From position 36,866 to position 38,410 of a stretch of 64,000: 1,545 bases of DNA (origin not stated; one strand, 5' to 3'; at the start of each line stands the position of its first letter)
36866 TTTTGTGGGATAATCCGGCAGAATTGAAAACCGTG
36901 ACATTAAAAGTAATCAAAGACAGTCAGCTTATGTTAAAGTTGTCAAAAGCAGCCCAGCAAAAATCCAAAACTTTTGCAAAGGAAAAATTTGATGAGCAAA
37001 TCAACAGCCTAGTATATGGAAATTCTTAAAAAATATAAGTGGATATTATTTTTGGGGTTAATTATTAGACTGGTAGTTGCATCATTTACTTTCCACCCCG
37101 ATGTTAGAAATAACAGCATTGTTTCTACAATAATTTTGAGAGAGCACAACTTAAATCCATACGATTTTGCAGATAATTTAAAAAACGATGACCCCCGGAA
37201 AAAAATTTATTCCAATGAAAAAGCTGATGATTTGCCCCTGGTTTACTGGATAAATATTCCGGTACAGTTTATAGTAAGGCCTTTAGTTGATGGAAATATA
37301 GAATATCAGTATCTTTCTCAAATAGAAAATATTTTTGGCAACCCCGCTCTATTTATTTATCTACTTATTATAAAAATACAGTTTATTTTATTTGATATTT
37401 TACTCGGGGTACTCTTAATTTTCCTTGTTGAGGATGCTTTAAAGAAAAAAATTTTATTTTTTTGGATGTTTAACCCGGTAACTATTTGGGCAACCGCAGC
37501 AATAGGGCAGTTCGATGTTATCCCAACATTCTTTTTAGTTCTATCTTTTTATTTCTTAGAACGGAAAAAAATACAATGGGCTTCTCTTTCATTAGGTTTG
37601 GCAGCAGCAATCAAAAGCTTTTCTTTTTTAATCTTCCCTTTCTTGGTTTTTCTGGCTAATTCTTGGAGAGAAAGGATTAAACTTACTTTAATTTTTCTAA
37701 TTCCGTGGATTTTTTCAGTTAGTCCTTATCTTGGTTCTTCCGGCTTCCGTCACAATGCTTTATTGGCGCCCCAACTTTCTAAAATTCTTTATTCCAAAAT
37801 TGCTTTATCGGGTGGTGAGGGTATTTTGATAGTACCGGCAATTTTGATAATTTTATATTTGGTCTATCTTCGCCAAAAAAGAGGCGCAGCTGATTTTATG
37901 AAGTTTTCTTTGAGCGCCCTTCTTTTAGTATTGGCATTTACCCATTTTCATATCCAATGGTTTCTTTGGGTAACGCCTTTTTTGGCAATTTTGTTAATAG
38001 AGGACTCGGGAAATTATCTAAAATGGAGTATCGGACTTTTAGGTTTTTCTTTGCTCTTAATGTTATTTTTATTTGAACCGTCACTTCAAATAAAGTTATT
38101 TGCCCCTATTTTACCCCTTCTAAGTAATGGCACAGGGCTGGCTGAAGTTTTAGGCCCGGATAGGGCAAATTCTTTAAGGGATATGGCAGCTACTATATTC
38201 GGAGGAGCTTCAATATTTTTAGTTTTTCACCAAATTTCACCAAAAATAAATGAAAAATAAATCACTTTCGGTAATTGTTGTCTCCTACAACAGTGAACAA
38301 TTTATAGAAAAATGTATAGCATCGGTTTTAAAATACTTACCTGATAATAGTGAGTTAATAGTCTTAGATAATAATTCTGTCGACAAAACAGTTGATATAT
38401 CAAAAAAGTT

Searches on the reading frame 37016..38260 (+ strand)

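Call 70: search_protein_families(library=pfam, proteins=[window:37016-38260:+], max_evalue=0.001)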
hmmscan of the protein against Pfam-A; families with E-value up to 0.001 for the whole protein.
window:37016-38260:+ (414 aa): 1 family
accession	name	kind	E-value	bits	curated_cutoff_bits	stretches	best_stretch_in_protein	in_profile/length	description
PF09594.16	GT87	-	1.1e-05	25.8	25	1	133-304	37-232/237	Glycosyltransferase family 87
